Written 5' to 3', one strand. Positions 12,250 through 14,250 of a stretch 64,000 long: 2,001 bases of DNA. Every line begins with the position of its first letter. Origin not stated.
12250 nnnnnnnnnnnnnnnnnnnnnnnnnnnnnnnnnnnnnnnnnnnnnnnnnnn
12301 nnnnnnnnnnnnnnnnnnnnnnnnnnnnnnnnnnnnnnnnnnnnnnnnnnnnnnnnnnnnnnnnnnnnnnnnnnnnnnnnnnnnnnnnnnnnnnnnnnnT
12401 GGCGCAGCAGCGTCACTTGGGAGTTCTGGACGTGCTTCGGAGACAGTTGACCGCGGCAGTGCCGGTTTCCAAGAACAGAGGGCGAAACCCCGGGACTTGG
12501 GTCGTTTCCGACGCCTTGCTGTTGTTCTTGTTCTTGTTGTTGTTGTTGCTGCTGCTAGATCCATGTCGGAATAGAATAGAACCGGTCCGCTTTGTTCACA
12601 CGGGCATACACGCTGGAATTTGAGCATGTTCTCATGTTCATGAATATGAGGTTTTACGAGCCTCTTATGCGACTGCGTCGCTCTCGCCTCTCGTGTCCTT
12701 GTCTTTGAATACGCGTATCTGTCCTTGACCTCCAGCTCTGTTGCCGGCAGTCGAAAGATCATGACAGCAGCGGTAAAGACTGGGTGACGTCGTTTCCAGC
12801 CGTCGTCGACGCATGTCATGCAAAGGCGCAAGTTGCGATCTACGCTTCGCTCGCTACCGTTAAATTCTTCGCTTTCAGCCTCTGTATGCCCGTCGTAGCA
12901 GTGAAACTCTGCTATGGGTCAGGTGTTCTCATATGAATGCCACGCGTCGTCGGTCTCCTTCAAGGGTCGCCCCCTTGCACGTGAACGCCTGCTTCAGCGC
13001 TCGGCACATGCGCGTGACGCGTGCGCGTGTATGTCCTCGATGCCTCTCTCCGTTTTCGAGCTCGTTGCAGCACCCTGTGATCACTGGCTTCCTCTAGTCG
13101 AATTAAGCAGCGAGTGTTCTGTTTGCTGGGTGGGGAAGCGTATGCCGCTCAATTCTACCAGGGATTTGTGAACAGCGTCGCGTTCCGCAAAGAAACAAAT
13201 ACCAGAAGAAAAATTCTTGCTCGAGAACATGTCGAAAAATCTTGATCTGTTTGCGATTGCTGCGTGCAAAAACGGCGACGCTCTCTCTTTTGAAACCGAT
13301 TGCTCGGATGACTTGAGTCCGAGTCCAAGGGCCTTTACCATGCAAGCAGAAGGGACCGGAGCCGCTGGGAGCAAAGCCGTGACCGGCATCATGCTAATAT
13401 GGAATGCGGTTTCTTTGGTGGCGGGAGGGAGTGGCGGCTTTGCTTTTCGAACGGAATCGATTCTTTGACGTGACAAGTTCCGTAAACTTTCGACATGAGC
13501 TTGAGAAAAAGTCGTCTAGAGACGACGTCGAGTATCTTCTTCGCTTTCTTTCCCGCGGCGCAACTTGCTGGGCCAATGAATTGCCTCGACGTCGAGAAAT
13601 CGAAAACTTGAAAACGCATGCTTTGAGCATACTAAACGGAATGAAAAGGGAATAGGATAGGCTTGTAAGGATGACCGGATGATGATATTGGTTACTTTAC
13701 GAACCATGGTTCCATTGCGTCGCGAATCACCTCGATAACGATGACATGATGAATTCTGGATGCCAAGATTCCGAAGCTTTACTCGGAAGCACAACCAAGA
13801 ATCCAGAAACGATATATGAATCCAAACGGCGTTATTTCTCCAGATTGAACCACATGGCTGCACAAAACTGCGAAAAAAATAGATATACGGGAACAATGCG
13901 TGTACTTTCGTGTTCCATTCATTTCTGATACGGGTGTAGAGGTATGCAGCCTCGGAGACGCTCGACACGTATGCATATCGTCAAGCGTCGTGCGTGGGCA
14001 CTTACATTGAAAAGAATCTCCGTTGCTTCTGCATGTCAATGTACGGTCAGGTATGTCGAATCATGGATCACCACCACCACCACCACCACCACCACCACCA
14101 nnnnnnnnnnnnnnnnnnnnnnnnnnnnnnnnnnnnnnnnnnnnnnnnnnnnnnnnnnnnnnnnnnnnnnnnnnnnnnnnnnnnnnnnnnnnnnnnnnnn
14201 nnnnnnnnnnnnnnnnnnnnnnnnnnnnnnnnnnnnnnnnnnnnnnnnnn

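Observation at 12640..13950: A diverged ~1.3 kb dispersed repeat family occupies at least seven intergenic sites (roughly 10% of the window)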

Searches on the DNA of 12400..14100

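Call 75: search_rna_families(source=window, start=12400, end=14100, threshold=evalue, max_evalue=1)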
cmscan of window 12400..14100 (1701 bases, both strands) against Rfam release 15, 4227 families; matches with E-value up to 1: 0.
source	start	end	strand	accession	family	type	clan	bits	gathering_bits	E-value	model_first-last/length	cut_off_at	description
